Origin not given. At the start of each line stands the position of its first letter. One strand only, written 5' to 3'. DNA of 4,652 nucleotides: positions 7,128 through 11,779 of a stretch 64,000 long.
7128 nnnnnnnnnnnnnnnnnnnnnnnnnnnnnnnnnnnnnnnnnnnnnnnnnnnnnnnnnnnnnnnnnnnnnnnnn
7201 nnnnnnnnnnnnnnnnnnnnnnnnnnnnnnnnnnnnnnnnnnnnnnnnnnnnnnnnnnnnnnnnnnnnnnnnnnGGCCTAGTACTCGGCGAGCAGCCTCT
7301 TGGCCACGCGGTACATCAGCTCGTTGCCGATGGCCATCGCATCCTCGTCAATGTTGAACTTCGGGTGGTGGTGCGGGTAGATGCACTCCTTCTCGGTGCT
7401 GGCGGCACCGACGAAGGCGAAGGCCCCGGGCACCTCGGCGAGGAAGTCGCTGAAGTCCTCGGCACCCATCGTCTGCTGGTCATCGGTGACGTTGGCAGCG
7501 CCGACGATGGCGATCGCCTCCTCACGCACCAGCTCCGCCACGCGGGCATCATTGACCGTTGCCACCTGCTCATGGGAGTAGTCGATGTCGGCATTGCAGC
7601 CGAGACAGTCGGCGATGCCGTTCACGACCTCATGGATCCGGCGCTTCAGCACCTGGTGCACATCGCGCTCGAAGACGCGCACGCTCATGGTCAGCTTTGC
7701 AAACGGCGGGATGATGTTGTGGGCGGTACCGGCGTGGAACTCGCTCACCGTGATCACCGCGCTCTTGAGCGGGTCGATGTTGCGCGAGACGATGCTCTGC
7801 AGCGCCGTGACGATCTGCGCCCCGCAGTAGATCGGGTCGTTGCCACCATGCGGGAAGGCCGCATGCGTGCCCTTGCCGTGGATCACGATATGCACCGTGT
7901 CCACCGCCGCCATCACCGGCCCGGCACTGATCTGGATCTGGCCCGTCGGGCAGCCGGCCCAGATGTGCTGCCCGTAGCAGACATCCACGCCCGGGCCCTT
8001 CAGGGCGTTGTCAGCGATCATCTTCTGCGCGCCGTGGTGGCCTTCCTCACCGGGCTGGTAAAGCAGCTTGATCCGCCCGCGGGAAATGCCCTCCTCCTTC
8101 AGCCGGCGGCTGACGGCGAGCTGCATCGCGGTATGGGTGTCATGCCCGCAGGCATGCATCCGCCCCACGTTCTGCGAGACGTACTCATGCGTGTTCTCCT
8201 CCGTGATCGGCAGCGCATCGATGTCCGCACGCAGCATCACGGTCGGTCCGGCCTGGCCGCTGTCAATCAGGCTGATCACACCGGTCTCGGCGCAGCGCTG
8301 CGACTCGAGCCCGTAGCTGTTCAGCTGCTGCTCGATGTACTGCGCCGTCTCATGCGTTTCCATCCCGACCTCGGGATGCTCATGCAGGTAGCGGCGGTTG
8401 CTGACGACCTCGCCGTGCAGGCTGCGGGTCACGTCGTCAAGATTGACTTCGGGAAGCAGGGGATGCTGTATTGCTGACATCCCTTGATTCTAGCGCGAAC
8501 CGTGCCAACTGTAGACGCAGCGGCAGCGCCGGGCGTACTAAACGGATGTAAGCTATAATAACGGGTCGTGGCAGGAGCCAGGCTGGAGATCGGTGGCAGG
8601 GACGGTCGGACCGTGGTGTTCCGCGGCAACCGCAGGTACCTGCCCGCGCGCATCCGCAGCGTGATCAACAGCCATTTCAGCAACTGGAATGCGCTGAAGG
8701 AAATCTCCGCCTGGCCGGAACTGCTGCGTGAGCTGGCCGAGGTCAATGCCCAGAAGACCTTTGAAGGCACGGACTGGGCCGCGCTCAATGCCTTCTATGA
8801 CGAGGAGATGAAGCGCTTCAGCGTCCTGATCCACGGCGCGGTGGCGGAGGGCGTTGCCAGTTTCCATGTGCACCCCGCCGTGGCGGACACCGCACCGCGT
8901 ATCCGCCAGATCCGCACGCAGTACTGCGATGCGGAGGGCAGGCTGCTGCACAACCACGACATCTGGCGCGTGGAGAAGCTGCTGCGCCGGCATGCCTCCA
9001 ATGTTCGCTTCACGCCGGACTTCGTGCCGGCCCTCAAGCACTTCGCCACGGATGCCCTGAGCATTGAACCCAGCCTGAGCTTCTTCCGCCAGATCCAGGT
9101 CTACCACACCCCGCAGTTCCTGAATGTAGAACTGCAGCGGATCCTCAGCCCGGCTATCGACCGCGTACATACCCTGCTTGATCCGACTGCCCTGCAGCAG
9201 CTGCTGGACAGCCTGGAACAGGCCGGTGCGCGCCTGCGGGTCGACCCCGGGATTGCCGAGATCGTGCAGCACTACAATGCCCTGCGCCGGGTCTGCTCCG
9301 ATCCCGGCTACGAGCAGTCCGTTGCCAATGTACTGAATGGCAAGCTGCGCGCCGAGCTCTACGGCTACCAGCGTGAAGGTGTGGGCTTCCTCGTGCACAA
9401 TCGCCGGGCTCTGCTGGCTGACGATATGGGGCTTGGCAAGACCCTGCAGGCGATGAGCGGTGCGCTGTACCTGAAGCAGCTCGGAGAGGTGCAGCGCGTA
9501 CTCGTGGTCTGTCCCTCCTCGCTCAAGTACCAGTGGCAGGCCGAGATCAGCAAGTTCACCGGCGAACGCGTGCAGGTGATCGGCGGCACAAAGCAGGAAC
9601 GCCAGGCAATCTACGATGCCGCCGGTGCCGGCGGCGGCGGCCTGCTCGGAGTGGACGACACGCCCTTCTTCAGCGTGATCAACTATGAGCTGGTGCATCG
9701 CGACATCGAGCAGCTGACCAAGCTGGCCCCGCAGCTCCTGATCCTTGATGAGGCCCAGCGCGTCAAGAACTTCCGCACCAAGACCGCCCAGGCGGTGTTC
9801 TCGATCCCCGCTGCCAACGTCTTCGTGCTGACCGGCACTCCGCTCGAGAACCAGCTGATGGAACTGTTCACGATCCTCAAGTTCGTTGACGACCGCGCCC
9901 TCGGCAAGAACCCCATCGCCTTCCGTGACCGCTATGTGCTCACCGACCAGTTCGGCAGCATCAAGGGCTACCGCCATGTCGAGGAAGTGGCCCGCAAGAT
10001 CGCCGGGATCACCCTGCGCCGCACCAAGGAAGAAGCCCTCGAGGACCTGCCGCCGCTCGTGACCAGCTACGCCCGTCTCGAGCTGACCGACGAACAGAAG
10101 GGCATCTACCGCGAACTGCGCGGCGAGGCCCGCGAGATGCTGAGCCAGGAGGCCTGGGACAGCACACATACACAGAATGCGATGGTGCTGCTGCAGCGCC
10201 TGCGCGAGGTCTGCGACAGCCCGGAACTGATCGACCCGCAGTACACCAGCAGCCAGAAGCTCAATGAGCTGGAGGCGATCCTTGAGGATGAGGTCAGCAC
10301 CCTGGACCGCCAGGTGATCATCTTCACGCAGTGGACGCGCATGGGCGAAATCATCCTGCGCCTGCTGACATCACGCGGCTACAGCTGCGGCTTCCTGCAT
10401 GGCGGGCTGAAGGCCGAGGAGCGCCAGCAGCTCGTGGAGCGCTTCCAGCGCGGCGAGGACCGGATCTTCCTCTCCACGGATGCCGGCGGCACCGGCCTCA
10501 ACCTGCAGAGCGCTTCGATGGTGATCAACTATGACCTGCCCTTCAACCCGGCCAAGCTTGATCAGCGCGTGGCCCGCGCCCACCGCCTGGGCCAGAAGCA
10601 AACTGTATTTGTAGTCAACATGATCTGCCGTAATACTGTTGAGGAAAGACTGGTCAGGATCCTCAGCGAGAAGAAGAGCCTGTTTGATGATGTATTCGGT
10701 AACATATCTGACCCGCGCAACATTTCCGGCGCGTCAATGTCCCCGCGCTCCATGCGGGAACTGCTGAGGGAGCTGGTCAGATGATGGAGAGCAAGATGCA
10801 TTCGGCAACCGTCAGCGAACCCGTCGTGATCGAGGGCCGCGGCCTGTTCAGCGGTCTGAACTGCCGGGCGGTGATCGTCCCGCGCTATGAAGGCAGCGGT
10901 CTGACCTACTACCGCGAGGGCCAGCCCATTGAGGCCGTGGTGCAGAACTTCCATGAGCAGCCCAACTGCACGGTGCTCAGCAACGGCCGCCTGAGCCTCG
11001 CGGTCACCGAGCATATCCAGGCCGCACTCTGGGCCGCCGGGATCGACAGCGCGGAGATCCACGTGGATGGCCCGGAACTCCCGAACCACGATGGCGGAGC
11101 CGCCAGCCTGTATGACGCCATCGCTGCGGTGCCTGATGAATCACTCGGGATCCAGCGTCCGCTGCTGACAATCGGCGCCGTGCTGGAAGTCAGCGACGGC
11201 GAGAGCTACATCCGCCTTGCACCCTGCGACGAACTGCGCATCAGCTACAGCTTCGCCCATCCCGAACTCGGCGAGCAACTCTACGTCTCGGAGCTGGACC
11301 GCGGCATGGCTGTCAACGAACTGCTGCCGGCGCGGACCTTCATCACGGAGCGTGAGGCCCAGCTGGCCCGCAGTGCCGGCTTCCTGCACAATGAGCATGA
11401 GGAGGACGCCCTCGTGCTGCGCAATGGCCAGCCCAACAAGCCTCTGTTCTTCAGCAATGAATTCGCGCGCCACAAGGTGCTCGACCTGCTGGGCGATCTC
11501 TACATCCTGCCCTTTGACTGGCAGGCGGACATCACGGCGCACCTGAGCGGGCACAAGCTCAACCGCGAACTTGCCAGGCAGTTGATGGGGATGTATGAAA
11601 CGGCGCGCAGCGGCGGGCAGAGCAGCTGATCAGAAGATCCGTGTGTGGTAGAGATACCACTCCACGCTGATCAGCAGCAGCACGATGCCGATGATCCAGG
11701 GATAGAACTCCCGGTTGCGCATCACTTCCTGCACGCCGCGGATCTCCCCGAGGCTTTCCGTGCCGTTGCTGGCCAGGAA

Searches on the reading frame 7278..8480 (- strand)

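Call 9: search_protein_families(library=pfam, proteins=[window:7278-8480:-], max_evalue=0.001)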
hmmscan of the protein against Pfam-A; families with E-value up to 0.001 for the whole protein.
window:7278-8480:- (400 aa): 2 families
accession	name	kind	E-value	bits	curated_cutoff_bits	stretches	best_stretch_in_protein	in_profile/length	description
PF01546.33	Peptidase_M20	-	1.3e-36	126.9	24.6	1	82-394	1-205/206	Peptidase family M20/M25/M40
PF07687.19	M20_dimer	-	1.7e-12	47.7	21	1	195-287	8-100/107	Peptidase dimerisation domain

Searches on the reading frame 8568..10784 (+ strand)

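Call 9: search_protein_families(library=pfam, proteins=[window:8568-10784:+], max_evalue=0.001)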
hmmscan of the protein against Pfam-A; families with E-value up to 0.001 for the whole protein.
window:8568-10784:+ (738 aa): 4 families
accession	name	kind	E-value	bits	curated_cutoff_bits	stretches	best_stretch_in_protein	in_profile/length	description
PF00176.29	SNF2-rel_dom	-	2.2e-40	139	24.9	1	267-553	1-289/290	SNF2-related domain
PF00271.37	Helicase_C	-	2.8e-28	98.8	23.5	1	566-675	4-110/110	Helicase conserved C-terminal domain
PF04851.21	ResIII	-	1.2e-09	38.7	22.5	1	275-425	15-162/164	Type III restriction enzyme, res subunit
PF00270.35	DEAD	-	0.00013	22.2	26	1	268-426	4-161/167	DEAD/DEAH box helicase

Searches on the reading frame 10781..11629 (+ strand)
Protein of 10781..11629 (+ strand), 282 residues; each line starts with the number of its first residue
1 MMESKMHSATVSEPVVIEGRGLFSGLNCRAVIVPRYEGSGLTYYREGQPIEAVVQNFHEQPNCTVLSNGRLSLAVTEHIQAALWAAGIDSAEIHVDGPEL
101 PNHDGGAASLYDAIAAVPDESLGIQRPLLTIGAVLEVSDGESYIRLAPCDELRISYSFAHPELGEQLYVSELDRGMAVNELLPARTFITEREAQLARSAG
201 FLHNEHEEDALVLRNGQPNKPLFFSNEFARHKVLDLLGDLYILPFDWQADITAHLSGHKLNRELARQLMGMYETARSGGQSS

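Call 9: search_protein_families(library=pfam, proteins=[window:10781-11629:+], max_evalue=0.001)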
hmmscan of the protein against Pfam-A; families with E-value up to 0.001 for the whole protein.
window:10781-11629:+ (282 aa): 1 family
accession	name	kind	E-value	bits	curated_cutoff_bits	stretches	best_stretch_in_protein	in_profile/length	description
PF03331.19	LpxC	-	5.9e-56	190.4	27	1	9-269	2-267/268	UDP-3-O-acyl N-acetylglycosamine deacetylase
